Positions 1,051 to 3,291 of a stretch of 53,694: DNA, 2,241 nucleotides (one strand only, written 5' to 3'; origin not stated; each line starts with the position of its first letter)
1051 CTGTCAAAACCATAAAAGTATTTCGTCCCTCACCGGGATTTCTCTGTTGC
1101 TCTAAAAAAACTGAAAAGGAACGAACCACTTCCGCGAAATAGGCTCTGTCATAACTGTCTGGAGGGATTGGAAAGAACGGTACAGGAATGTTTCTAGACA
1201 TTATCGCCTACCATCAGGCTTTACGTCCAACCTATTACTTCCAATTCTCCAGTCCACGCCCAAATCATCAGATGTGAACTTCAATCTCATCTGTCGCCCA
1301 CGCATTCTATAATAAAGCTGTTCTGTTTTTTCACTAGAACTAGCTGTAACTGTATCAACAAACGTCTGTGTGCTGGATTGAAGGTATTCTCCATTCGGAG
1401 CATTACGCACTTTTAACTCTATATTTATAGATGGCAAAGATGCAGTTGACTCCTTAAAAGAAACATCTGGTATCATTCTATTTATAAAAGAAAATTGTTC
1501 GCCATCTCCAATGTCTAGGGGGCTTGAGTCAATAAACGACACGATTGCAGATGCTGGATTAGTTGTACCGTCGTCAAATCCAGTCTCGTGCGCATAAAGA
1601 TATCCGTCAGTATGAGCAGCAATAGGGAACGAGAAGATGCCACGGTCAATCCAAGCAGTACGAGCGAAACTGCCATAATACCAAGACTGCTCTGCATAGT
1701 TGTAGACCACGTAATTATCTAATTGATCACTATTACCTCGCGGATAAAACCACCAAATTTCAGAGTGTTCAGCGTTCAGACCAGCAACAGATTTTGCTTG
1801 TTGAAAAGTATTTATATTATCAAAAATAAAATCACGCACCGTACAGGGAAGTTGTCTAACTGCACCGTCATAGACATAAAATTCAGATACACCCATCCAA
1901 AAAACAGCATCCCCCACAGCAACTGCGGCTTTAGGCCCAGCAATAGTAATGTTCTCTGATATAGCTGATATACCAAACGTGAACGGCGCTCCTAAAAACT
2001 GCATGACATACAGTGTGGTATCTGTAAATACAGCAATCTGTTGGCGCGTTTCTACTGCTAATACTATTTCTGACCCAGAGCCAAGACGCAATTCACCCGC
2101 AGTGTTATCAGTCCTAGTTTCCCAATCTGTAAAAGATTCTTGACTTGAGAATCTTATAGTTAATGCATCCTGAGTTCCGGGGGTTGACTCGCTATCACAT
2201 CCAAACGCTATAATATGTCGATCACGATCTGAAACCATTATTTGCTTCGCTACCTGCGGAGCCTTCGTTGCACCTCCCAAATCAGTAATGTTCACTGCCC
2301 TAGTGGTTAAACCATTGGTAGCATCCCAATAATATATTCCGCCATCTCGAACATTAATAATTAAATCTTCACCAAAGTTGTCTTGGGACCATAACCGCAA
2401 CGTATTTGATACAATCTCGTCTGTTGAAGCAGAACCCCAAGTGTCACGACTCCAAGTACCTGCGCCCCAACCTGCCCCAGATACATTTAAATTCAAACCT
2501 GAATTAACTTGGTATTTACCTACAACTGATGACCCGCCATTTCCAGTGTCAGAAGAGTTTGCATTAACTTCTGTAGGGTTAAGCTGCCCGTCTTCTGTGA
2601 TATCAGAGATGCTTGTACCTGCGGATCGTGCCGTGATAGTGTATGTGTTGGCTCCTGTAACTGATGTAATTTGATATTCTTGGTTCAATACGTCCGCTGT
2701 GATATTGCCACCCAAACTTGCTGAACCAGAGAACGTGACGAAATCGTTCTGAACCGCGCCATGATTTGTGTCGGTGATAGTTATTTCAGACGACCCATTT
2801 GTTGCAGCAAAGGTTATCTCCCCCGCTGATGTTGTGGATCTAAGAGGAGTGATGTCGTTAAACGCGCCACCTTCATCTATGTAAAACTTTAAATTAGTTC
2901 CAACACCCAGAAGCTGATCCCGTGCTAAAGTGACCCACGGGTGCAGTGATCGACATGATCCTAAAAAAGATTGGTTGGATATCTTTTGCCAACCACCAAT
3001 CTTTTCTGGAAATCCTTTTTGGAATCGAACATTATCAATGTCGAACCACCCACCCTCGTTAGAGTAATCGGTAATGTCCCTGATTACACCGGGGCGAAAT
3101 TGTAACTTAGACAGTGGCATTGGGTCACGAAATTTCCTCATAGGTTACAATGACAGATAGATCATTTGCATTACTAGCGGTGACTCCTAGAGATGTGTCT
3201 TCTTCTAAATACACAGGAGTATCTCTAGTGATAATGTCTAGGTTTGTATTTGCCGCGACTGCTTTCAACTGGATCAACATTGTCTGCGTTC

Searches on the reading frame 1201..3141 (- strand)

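Call 41: search_protein_families(library=pfam, proteins=[window:1201-3141:-], max_evalue=0.01)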
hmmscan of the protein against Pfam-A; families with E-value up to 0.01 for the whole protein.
window:1201-3141:- (646 aa): 1 family
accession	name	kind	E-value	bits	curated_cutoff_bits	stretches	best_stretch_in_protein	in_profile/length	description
PF12195.14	End_beta_barrel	-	0.00074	19.9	35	1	101-177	2-69/83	Beta barrel domain of bacteriophage endosialidase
